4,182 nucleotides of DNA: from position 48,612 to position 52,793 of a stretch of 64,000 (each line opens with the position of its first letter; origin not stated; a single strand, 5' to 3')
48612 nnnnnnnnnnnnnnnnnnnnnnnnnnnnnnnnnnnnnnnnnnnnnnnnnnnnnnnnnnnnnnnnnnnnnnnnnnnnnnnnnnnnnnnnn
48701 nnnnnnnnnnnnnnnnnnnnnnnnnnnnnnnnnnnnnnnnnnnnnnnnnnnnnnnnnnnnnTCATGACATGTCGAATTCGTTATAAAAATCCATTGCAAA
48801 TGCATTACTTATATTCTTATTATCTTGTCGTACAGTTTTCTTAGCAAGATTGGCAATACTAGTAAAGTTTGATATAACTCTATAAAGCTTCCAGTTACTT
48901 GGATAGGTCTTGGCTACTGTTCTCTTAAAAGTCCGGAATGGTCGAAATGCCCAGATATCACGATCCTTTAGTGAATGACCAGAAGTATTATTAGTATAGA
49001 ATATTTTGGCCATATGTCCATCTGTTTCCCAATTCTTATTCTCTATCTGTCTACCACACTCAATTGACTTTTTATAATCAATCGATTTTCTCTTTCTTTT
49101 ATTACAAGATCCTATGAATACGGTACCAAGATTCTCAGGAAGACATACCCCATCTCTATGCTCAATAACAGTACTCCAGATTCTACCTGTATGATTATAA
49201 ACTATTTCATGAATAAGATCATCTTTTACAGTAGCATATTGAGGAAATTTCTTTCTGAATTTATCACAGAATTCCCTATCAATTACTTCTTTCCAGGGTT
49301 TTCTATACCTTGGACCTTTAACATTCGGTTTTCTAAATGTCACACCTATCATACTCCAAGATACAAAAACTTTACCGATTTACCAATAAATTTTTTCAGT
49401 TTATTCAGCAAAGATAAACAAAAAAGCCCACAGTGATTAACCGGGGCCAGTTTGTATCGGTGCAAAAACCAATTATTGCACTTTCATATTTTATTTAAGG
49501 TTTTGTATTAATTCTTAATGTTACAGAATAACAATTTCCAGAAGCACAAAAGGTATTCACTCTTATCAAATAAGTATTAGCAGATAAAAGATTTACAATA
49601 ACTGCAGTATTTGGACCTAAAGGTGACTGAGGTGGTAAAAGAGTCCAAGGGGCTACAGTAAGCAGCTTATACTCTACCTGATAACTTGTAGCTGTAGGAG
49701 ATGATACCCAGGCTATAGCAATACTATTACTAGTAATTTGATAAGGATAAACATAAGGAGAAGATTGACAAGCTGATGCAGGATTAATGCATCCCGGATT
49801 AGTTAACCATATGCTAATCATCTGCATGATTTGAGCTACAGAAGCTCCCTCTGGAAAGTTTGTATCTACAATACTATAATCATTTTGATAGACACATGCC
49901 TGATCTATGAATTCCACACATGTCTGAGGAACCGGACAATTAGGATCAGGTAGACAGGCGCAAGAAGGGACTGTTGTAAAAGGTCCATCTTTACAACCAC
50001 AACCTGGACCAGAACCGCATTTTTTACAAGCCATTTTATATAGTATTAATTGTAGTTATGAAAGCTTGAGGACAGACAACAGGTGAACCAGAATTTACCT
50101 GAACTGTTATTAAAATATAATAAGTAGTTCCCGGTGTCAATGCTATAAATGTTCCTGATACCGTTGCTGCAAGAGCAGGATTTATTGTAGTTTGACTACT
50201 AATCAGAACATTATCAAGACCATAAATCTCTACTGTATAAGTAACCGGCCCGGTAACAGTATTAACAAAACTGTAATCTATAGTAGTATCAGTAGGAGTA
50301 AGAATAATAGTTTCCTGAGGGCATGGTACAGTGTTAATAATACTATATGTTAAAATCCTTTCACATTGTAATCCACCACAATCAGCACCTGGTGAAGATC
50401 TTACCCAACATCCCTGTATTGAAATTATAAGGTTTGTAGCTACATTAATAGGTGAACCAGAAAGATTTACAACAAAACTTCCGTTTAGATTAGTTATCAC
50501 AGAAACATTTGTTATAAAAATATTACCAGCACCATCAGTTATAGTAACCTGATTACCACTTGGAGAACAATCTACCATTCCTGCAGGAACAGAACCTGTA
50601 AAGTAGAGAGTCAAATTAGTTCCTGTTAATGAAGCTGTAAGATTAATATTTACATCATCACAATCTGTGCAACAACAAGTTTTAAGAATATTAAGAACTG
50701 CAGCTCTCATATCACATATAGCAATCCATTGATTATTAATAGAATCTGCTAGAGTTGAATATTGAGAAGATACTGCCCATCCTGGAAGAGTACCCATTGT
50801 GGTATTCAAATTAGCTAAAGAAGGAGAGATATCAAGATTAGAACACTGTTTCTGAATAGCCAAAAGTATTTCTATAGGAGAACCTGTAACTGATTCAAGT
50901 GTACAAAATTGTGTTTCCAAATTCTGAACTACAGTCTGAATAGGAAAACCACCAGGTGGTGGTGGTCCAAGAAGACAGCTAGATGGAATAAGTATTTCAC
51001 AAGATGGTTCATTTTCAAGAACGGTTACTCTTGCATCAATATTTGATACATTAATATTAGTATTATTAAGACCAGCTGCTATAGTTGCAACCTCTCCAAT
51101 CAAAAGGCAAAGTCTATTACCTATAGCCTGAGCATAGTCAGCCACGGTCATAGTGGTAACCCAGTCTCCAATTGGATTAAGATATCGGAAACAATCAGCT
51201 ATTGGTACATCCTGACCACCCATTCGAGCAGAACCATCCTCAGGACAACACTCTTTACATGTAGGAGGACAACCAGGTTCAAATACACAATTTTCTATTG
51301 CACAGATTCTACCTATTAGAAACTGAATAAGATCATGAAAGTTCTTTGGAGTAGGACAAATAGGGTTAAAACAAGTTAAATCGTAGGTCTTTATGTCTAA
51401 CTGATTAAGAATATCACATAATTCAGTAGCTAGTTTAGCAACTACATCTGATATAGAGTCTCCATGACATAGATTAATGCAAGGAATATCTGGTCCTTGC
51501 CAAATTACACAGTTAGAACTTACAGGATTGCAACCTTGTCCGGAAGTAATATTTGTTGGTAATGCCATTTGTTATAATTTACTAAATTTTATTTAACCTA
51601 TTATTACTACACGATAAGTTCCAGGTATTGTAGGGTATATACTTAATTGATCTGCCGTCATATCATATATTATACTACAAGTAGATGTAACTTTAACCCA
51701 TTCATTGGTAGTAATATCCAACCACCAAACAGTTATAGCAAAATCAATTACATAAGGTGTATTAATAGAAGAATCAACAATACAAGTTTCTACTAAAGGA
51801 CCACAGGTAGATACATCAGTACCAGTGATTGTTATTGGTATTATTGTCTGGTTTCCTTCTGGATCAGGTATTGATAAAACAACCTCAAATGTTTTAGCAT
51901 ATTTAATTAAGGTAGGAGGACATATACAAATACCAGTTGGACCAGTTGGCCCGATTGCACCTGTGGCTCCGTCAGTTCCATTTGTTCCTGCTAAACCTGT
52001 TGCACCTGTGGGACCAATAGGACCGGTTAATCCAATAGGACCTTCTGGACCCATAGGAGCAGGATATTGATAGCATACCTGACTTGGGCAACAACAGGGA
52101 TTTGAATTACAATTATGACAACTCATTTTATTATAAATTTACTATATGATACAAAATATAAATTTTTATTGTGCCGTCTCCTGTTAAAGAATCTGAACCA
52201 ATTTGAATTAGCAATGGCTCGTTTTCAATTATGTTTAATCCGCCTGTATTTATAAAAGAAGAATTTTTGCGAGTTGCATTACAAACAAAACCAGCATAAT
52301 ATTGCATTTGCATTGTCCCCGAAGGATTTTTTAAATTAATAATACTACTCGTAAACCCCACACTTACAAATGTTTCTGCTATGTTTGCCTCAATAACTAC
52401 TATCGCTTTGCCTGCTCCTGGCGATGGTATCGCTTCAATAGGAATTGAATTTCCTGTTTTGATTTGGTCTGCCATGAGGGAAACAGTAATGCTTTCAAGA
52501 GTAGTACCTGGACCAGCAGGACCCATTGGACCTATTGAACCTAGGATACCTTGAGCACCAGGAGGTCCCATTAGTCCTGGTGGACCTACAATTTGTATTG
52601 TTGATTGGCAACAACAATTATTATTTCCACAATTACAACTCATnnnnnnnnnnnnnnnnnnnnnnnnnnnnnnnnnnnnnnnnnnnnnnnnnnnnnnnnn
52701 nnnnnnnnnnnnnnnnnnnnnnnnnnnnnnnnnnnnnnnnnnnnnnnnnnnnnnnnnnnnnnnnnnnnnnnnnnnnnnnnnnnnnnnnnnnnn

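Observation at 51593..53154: Three tandem 'minicollagen-like' paralogues: short collagen helices capped on both sides by Cys clusters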

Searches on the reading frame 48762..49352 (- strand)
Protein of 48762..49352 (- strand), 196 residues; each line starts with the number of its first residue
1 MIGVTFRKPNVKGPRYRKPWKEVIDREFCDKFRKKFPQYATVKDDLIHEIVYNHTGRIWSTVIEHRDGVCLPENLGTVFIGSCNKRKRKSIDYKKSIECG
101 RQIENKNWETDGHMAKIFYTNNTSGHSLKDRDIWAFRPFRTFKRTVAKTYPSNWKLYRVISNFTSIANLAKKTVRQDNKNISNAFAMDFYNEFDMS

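Call 7: search_protein_families(library=pfam, proteins=[window:48762-49352:-], max_evalue=0.01)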
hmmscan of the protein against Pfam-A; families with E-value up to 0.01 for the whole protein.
window:48762-49352:- (196 aa): 0 families

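Call 28: search_solved_structures(query=window:48762-49352:-, max_evalue=1)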
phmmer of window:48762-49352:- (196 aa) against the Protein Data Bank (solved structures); distinct sequences matched with E-value up to 1: 2.
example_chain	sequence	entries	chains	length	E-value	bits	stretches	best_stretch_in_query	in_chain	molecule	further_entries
4aou_A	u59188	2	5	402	0.086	15.5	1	14-79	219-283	ISOCITRATE DEHYDROGENASE [NADP]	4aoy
3dsl_A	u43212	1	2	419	0.65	12.6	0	51-123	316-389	Zinc metalloproteinase-disintegrin bothropasin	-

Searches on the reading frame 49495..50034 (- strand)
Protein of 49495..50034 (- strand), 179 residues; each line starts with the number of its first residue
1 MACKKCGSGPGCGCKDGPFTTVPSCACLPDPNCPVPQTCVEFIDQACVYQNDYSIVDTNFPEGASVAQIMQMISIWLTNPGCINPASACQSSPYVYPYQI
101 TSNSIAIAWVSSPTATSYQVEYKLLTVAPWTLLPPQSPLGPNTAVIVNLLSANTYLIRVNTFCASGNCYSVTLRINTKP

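Call 5: search_protein_families(library=pfam, proteins=[window:49495-50034:-], max_evalue=0.1)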
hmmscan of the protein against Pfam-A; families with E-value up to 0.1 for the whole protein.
window:49495-50034:- (179 aa): 3 families
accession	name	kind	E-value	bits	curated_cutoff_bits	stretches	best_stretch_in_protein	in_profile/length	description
PF00041.27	fn3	-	0.0028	18.2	25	1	99-166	10-73/84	Fibronectin type III domain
PF21878.2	STIV_turret_1st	-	0.0094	16.5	27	1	103-173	11-82/134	C381 turret protein 1st galactose-binding domain-like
PF25059.1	FN3_DSCAM-DSCAML_C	-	0.015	16.1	39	1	116-167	21-70/89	DSCAM/DSCAML C-terminal Fn3-like domain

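Call 6: search_protein_families(library=phrogs, proteins=[window:49495-50034:-], max_evalue=0.1)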
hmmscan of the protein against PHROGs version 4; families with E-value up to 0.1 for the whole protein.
window:49495-50034:- (179 aa): 2 families
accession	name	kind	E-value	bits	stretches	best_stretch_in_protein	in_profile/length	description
phrog_4971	-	tail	8.1e-05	23.1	1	94-171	197-273/283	major tail protein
phrog_30841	-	unknown function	0.021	15.8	1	81-119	54-90/151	-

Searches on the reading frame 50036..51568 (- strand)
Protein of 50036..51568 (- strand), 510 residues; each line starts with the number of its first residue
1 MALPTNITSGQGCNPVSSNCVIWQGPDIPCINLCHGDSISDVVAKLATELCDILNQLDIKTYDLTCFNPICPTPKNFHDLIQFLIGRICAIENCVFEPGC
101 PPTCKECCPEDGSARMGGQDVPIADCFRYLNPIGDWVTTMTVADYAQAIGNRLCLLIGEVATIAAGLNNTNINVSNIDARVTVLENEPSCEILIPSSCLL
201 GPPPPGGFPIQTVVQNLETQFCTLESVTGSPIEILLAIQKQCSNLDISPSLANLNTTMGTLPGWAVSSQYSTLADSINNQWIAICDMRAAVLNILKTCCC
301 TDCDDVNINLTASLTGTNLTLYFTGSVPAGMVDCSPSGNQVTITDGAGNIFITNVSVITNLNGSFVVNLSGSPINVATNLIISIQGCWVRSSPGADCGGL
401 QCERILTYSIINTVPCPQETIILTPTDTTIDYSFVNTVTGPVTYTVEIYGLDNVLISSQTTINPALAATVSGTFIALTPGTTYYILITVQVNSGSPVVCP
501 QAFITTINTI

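Call 5: search_protein_families(library=pfam, proteins=[window:50036-51568:-], max_evalue=0.1)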
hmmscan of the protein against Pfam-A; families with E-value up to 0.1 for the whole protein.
window:50036-51568:- (510 aa): 0 families

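Call 6: search_protein_families(library=phrogs, proteins=[window:50036-51568:-], max_evalue=0.1)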
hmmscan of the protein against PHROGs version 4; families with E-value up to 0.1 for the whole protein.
window:50036-51568:- (510 aa): 1 family
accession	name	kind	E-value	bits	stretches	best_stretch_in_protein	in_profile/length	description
phrog_2627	-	unknown function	0.072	14.2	0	146-183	10-47/70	-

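Call 29: search_solved_structures(query=window:50036-51568:-, max_evalue=1)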
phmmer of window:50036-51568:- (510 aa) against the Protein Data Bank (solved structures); distinct sequences matched with E-value up to 1: 0.

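Call 71: find_related_loci(query=window:50036-51568:-, collection=viral_contigs, flank=10000)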
Query window:50036-51568:- (510 aa) in viral_contigs; peptide patterns used: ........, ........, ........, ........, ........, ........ (x = any residue, [..] = any of these).
8 stretches matched a pattern; 1 encode a relative of the query (tblastn E <= 1e-3); 1 distinct loci.
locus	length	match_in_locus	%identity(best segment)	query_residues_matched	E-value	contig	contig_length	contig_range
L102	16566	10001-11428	32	13-504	6e-51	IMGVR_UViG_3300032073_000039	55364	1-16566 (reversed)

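Call 72: find_related_loci(query=window:50036-51568:-, collection=metagenome_contigs, flank=10000)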
Query window:50036-51568:- (510 aa) in metagenome_contigs; peptide patterns used: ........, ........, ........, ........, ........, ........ (x = any residue, [..] = any of these).
67 stretches matched a pattern; 4 encode a relative of the query (tblastn E <= 1e-3); 4 distinct loci.
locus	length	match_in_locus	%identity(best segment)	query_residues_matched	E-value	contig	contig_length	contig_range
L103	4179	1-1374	36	36-507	2e-64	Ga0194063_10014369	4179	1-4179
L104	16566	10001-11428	32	13-504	2e-50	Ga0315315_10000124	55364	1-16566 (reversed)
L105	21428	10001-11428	31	13-504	2e-49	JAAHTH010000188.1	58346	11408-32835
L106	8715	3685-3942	37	401-487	1e-8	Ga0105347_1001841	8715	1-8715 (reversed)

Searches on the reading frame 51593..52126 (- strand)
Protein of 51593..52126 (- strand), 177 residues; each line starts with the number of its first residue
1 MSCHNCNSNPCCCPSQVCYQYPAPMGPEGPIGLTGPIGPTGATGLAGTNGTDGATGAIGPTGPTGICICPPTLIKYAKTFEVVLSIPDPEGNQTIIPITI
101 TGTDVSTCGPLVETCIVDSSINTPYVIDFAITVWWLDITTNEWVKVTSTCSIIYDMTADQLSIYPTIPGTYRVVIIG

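Call 5: search_protein_families(library=pfam, proteins=[window:51593-52126:-], max_evalue=0.1)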
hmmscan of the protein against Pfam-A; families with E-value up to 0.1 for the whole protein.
window:51593-52126:- (177 aa): 2 families
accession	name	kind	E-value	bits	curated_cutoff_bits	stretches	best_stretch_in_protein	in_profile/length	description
PF01391.23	Collagen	-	1.7e-06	28.1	27.2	1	26-65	4-43/60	Collagen triple helix repeat (20 copies)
PF01344.31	Kelch_1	-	0.087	12.8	20.1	0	132-148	28-44/46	Kelch motif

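Call 6: search_protein_families(library=phrogs, proteins=[window:51593-52126:-], max_evalue=0.1)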
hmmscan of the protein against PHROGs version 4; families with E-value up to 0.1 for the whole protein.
window:51593-52126:- (177 aa): 36 families (the best 25 are shown)
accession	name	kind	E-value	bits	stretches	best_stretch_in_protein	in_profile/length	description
phrog_5073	-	tail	2.5e-11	44.3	1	15-66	250-301/519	tail fiber protein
phrog_8745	-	tail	7.7e-10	37.7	1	24-65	1426-1467/1803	tail fiber protein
phrog_366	-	tail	4.1e-08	34.1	1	24-82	346-388/474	tail fiber protein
phrog_1806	-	tail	7.5e-07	29.7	1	24-67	107-238/276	collagen like minor tail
phrog_6320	-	tail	8.1e-07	29.2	1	26-65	152-194/745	tail fiber protein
phrog_819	-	tail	2.4e-06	27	1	25-65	519-559/1024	tail protein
phrog_18350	-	tail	2.9e-06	28.2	1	24-65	158-199/253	tail fiber protein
phrog_10972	-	tail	6.4e-06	26.9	1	22-66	162-206/343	tail fiber protein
phrog_28263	-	tail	2.1e-05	23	1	26-66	604-644/1400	tail fiber protein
phrog_33894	-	unknown function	2.2e-05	24.2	1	23-67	451-494/727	-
phrog_33244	-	tail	2.5e-05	24.5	1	26-153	54-172/414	tail fiber protein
phrog_29268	-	unknown function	2.6e-05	23.6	1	26-65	445-484/653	-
phrog_3890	-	tail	3.6e-05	21.3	1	28-65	1898-1938/3453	straight fibre tail protein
phrog_3420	-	unknown function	5.4e-05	21.9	1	26-65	219-258/929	-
phrog_3449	-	tail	0.00012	21.4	1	20-65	33-78/549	tail collar protein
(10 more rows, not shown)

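Call 21: find_homologous_proteins(query=window:51593-52126:-, max_evalue=0.001)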
Query window:51593-52126:- (177 aa): 165 proteins with E <= 0.001 among 2365 candidates; the best 120 are listed.
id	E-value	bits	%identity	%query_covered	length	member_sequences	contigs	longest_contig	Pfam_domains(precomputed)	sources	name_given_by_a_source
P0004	2.6e-113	394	99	100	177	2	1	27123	PF01391.24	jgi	-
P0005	2.6e-16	78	53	36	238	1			PF02839.20,PF01391.24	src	-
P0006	9.5e-10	57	53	36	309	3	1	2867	PF01391.24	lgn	-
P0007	2.2e-9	55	55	37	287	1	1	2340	PF01391.24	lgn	-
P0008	1.7e-8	52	71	23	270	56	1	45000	PF01391.24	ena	-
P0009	1.7e-8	52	59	23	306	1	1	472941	PF01391.24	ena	-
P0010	3.2e-8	52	59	18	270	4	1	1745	PF01391.24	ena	-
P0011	3.7e-8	51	63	23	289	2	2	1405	PF01391.24,PF18573.8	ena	-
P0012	5.2e-8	51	63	21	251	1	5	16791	PF01391.24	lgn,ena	-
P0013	6.3e-8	51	64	24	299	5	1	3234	PF01391.24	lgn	-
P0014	1.7e-7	49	49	34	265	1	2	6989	PF01391.24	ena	-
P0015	1.9e-7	49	44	24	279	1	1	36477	PF02839.20,PF01391.24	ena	-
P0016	2.7e-7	49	55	27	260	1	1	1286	PF01391.24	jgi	jgi:hypothetical protein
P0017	3.0e-7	48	48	35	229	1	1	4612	PF01391.24,PF18573.8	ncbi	-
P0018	3.0e-7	48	52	25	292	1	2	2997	PF01391.24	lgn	-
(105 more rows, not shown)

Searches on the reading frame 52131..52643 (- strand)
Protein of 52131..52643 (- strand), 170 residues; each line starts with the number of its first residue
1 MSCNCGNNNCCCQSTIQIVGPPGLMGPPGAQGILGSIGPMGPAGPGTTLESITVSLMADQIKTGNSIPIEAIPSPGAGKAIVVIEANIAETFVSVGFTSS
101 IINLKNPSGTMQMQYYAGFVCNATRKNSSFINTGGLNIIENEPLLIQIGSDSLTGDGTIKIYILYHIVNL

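Call 5: search_protein_families(library=pfam, proteins=[window:52131-52643:-], max_evalue=0.1)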
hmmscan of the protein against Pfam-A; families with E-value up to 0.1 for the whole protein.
window:52131-52643:- (170 aa): 1 family
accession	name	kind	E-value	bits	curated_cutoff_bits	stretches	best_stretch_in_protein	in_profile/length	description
PF01391.23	Collagen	-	0.0073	16.5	27.2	1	20-44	1-25/60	Collagen triple helix repeat (20 copies)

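Call 6: search_protein_families(library=phrogs, proteins=[window:52131-52643:-], max_evalue=0.1)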
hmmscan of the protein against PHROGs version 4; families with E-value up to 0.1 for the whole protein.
window:52131-52643:- (170 aa): 11 families
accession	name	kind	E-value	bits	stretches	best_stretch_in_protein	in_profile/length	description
phrog_10972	-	tail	0.00047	20.7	1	5-45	148-188/343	tail fiber protein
phrog_819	-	tail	0.00078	18.7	1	17-47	630-660/1024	tail protein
phrog_5073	-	tail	0.0011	19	1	20-45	336-361/519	tail fiber protein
phrog_14726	-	tail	0.0025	17.6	1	16-84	185-252/537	tail fiber protein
phrog_3449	-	tail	0.0028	17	1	14-55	30-71/549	tail collar protein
phrog_26654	-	unknown function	0.02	15.3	1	8-46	70-108/360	-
phrog_18350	-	tail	0.028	15.1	1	20-47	169-196/253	tail fiber protein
phrog_8745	-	tail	0.037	12.2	1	20-45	1413-1438/1803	tail fiber protein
phrog_366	-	tail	0.038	14.4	1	21-45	337-361/474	tail fiber protein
phrog_38766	-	head and packaging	0.078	12.5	1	17-46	133-162/478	virion structural protein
phrog_1806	-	tail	0.096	13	0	19-45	190-216/276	collagen like minor tail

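Call 22: find_homologous_proteins(query=window:52131-52643:-, max_evalue=0.001)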
Query window:52131-52643:-: 139 candidates shared short words with the query, none scored E <= 0.001.
